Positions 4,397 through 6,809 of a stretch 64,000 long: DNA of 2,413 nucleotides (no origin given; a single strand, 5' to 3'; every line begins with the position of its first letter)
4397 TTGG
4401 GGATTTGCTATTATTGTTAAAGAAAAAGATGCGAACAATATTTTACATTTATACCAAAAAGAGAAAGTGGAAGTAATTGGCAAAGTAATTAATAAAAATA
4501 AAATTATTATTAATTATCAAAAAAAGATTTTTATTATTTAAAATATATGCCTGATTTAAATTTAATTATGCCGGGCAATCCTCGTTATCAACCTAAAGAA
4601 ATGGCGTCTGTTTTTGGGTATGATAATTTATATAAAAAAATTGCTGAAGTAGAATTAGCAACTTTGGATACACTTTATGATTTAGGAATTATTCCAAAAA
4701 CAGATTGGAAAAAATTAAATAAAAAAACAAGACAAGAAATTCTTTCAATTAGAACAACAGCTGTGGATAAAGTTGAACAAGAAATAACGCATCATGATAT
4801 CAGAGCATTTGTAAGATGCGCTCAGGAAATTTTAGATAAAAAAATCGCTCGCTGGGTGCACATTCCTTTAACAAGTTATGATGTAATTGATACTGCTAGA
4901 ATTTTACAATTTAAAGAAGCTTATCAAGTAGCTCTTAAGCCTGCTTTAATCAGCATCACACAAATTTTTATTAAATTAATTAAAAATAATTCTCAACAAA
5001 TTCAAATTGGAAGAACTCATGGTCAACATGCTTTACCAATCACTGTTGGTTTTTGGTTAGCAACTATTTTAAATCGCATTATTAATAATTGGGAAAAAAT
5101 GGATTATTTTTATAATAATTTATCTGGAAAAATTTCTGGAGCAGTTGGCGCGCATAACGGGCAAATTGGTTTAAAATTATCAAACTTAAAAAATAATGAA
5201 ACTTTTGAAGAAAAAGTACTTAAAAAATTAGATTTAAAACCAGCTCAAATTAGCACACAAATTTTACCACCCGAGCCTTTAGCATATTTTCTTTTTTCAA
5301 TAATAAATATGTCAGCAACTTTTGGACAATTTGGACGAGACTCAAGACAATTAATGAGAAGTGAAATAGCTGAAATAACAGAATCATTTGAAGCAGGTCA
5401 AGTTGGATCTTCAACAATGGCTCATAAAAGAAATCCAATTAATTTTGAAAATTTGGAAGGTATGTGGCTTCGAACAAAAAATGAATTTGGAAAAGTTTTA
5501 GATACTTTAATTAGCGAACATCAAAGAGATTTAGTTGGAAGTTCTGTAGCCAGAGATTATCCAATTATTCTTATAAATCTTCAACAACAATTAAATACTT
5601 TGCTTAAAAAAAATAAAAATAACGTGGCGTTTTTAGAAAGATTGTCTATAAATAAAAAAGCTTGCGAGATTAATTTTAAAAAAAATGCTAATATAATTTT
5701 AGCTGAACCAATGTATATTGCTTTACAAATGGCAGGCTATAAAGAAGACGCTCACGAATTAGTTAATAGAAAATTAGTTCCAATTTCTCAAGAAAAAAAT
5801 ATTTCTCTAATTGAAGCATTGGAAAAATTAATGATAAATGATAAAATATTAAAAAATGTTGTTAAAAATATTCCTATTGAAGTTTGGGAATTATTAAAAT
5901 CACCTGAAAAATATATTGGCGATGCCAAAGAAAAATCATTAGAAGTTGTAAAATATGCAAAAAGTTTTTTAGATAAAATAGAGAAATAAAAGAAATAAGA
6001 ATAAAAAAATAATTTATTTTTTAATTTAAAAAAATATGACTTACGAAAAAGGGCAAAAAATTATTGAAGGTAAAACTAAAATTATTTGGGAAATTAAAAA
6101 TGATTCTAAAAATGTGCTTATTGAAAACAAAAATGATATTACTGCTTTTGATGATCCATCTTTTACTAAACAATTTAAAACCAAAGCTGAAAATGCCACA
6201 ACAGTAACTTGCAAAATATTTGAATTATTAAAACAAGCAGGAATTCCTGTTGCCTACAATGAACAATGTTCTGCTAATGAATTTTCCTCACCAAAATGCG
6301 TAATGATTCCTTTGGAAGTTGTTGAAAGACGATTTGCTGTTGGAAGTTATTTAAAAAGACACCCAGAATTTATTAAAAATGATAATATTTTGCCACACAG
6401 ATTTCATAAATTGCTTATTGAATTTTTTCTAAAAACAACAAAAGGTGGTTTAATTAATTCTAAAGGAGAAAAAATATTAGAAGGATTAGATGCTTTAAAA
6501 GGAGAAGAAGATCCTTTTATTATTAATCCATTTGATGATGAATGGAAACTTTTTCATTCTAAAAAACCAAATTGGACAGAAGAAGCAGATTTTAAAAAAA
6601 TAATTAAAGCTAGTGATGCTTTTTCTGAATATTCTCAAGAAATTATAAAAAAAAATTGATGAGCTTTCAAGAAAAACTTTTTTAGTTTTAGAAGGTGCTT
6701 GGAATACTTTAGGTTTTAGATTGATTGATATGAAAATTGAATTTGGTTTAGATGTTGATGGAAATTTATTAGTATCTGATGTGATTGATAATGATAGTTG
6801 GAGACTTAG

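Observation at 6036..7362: PAICS-like PurC-PurE fusion in a bacterial purine cluster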

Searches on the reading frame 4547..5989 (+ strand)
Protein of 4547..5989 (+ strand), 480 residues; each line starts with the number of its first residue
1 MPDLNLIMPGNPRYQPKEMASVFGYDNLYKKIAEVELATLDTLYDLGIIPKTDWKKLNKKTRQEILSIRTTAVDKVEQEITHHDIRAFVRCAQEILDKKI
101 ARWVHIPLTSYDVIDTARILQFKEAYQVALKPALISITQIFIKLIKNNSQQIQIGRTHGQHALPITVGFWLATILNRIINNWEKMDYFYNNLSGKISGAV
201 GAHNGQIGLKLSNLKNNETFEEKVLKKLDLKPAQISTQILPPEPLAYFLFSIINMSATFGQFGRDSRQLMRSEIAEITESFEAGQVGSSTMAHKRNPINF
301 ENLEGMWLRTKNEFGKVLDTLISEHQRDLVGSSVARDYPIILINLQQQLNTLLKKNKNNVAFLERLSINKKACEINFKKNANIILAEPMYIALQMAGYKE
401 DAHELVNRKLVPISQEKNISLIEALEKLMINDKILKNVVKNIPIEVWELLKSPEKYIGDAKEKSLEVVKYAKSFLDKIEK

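Call 6: search_protein_families(library=pfam, proteins=[window:4547-5989:+])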
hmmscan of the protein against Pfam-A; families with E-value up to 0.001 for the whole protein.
window:4547-5989:+ (480 aa): 2 families
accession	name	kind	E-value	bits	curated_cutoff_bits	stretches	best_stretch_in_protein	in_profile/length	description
PF00206.25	Lyase_1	-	8.7e-31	107.9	27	1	83-306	78-306/312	Lyase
PF08328.16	ASL_C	-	9.1e-07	29.4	35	1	323-436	1-104/115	Adenylosuccinate lyase C-terminal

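Call 7: search_protein_families(library=ncbifam, proteins=[window:4547-5989:+])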
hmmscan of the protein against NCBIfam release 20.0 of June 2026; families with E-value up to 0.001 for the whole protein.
window:4547-5989:+ (480 aa): 12 families
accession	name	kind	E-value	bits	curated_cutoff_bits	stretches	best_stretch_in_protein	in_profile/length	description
TIGR00928.1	purB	equivalog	1e-79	268.4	326.2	1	13-463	4-431/436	adenylosuccinate lyase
NF006764.0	PRK09285.1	equivalog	7.5e-45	153.2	446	1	10-435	12-429/456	adenylosuccinate lyase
NF006500.1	PRK08937.2-4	subfamily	6.5e-41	140.6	626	1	13-463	13-438/448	adenylosuccinate lyase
NF052536.2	CoM_syn_XcbD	exception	5.9e-40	137.3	600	1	43-427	43-409/443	3-sulfopropionylcysteine synthase XcbD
NF006554.0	PRK09053.1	equivalog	4.2e-35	121.4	595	1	18-463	17-440/453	3-carboxy-cis,cis-muconate cycloisomerase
TIGR02426.1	protocat_pcaB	equivalog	5.1e-32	111.1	355.75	1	18-329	10-307/338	3-carboxy-cis,cis-muconate cycloisomerase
NF052556.1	NtrsucLyaStm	equivalog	1.6e-20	73.5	650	1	38-327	46-337/466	nitrosuccinate lyase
NF004631.0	PRK05975.1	equivalog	3.4e-18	65.7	371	1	18-303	19-288/352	3-carboxy-cis,cis-muconate cycloisomerase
TIGR00838.1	argH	equivalog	6.9e-08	31.9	279.5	1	26-192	24-188/455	argininosuccinate lyase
NF005000.0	PRK06389.1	equivalog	2.9e-06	26.6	388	1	135-307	126-289/434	argininosuccinate lyase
TIGR00979.1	fumC_II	equivalog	2.8e-05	23.1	664.75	1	110-228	137-247/458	class II fumarate hydratase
NF052535.1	CoM_syn_XcbC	exception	0.00099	18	575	0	26-206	33-205/495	2-phosphosulfolactate phosphatase XcbC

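Call 15: find_encoding_contigs(protein=window:4547-5989:+, flank=4000, max_places=10)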
Protein window:4547-5989:+ (480 aa): 5 contigs read that carry it; 1 place shown.
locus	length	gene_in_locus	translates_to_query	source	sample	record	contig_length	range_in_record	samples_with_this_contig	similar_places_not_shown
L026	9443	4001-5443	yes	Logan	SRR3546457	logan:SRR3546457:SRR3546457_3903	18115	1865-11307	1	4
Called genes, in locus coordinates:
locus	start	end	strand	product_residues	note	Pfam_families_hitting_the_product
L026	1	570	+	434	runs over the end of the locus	PF08245:Mur_ligase_M, PF02875:Mur_ligase_C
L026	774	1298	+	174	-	PF00466:Ribosomal_L10, PF27436:RL10_C (faint)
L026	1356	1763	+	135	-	PF16320:Ribosomal_L12_N, PF00542:Ribosomal_L12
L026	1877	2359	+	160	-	-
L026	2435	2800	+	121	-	PF13521:AAA_28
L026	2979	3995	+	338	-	PF00586:AIRS, PF02769:AIRS_C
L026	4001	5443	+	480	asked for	PF00206:Lyase_1, PF08328:ASL_C (weak)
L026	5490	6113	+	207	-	PF01259:SAICAR_synt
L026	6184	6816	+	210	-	PF01259:SAICAR_synt (weak), PF00731:AIRC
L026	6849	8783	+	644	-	PF12564:TypeIII_RM_meth, PF01555:N6_N4_Mtase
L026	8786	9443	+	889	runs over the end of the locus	PF00270:DEAD (weak), PF04851:ResIII, PF27159:HI_1054_N, PF27365:HI_1054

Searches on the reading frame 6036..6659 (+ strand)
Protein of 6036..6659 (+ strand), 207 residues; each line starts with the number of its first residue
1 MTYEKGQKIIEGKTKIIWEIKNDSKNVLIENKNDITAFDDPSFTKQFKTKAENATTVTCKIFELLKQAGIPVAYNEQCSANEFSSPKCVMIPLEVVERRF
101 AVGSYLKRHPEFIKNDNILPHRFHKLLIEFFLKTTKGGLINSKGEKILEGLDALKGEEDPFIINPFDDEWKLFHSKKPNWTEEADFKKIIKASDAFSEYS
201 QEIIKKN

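Call 16: find_encoding_contigs(protein=window:6036-6659:+, flank=4000, max_places=10)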
Protein window:6036-6659:+ (207 aa): 5 contigs read that carry it; 1 place shown.
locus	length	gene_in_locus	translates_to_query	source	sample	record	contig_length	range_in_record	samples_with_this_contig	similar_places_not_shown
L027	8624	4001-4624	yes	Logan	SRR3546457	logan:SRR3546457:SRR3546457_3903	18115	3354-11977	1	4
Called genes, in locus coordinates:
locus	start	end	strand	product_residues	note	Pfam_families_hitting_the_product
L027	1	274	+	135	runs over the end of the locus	PF16320:Ribosomal_L12_N, PF00542:Ribosomal_L12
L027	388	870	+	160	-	-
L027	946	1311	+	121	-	PF13521:AAA_28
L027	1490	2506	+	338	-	PF00586:AIRS, PF02769:AIRS_C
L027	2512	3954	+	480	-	PF00206:Lyase_1, PF08328:ASL_C (weak)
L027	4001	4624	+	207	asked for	PF01259:SAICAR_synt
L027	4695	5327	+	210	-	PF01259:SAICAR_synt (weak), PF00731:AIRC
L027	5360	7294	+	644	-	PF12564:TypeIII_RM_meth, PF01555:N6_N4_Mtase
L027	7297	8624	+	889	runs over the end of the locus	PF00270:DEAD (weak), PF04851:ResIII, PF27159:HI_1054_N, PF27365:HI_1054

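Call 17: list_cluster_members(proteins=[window:6036-6659:+, window:4547-5989:+, window:2981-3346:+])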
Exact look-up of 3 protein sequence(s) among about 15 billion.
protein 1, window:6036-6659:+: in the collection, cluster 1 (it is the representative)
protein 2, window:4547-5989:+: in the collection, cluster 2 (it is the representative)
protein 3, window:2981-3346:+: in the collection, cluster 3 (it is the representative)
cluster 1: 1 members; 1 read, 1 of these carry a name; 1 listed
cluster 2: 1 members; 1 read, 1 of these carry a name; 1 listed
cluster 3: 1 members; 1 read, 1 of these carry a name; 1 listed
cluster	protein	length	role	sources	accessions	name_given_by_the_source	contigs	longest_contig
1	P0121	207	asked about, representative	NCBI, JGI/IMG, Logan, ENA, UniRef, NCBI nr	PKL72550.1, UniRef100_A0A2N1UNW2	hypothetical protein CVV26_00875 [Candidatus Kuenenbacteria bacterium ... | phosphoribosylaminoimidazolesuccinocarboxamide synthase n=1 Tax=Candidatus Kuenenbacteria ... | MAG: hypothetical protein CVV26_00875 [Candidatus Kuenenbacteria bacterium ...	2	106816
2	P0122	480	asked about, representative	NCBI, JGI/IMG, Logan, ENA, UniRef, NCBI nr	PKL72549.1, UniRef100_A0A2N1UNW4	hypothetical protein CVV26_00870 [Candidatus Kuenenbacteria bacterium ... | Fumarate lyase N-terminal domain-containing protein n=1 Tax=Candidatus Kuenenbacteria ... | MAG: hypothetical protein CVV26_00870 [Candidatus Kuenenbacteria bacterium ...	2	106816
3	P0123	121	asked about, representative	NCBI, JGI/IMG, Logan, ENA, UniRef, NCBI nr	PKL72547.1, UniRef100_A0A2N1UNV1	hypothetical protein CVV26_00860 [Candidatus Kuenenbacteria bacterium ... | NadR/Ttd14 AAA domain-containing protein n=1 Tax=Candidatus Kuenenbacteria bacterium ... | MAG: hypothetical protein CVV26_00860 [Candidatus Kuenenbacteria bacterium ...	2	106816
